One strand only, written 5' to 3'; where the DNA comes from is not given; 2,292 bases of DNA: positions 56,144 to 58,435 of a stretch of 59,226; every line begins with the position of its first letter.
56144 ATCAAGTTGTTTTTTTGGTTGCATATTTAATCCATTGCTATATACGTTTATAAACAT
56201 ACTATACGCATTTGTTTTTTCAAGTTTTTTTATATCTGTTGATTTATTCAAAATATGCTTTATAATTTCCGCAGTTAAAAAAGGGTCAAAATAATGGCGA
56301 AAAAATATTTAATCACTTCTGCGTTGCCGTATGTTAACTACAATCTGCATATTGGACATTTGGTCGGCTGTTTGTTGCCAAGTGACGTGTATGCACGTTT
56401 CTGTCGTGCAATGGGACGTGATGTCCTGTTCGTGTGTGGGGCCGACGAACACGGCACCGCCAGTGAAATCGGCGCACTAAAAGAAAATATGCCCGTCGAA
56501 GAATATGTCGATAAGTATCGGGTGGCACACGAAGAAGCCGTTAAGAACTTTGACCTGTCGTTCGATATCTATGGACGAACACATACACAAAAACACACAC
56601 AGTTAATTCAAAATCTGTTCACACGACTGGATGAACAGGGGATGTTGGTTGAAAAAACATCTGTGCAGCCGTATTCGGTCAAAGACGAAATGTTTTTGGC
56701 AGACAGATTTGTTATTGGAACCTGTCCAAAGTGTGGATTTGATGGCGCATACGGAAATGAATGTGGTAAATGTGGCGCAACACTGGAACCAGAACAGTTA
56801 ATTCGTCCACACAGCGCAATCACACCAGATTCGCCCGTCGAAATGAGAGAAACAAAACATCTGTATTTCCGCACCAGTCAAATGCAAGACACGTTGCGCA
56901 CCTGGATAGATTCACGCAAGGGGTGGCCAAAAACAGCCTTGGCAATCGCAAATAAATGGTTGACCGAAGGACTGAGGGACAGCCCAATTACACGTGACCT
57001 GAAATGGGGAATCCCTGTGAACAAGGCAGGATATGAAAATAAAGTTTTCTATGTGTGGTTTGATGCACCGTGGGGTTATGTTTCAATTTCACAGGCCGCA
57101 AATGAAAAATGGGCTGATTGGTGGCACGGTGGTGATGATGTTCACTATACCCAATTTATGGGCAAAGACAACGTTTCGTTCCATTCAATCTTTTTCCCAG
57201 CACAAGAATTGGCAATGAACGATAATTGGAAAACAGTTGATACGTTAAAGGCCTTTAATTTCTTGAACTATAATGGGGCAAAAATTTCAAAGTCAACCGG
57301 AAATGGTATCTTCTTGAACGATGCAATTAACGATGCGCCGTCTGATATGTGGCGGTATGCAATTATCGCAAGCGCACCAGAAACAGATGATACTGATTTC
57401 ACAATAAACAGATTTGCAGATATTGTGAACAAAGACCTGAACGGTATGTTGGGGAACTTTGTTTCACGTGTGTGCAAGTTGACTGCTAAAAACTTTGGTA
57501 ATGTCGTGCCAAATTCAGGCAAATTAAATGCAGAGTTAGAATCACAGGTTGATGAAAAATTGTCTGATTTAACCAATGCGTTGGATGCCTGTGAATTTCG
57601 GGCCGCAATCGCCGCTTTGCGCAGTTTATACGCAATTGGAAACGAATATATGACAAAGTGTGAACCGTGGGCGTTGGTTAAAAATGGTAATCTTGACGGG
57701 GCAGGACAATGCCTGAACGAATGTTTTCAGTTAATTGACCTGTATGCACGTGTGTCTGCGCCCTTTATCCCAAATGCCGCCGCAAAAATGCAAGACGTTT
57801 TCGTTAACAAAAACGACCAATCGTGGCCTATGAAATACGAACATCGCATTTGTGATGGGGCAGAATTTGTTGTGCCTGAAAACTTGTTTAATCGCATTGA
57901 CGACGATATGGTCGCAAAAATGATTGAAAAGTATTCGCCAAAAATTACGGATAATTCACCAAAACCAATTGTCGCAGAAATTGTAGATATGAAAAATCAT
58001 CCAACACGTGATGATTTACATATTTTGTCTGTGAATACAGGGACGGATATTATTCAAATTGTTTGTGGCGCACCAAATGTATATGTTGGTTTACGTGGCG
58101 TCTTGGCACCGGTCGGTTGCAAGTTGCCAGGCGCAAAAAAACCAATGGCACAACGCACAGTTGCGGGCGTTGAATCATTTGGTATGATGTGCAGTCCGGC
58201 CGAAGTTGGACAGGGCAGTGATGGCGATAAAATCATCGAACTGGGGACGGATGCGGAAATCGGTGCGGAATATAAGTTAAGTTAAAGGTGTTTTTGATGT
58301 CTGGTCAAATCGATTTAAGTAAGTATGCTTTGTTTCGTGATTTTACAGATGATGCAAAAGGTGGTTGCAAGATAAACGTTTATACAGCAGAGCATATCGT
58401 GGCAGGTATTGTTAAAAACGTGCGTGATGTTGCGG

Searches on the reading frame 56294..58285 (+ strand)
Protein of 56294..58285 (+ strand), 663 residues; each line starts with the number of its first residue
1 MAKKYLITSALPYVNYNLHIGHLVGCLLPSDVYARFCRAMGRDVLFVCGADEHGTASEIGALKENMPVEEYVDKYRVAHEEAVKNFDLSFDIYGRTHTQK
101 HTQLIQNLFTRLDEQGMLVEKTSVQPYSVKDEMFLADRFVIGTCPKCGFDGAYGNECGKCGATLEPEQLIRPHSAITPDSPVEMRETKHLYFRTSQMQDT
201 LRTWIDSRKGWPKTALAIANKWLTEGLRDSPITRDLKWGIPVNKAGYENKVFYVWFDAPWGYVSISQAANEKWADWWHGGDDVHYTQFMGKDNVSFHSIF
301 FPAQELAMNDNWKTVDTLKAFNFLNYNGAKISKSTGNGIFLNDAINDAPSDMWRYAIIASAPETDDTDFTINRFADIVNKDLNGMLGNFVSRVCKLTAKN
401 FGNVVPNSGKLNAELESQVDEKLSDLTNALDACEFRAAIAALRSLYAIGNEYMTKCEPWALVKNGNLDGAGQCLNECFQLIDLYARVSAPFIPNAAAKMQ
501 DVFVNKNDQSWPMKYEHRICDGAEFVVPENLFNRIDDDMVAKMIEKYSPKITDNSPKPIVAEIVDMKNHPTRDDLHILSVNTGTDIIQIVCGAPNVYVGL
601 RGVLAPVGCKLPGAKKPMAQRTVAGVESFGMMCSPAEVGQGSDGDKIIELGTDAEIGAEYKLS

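Call 45: find_encoding_contigs(protein=window:56294-58285:+, flank=10000, max_places=3)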
Protein window:56294-58285:+ (663 aa): 1 contig read that carries it; 1 place shown.
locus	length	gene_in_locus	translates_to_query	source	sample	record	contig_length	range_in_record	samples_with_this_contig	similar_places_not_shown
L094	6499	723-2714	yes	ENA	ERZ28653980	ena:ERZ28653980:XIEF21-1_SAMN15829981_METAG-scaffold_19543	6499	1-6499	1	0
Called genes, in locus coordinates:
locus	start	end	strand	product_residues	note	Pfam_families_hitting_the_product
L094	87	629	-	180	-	-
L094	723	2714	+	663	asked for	PF00133:tRNA-synt_1, PF09334:tRNA-synt_1g, PF19303:Anticodon_3, PF01588:tRNA_bind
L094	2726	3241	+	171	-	-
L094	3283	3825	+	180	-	-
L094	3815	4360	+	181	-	PF02677:QueH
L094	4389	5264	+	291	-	PF00698:Acyl_transf_1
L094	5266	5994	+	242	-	PF00106:adh_short, PF08659:KR, PF13561:adh_short_C2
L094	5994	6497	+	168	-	?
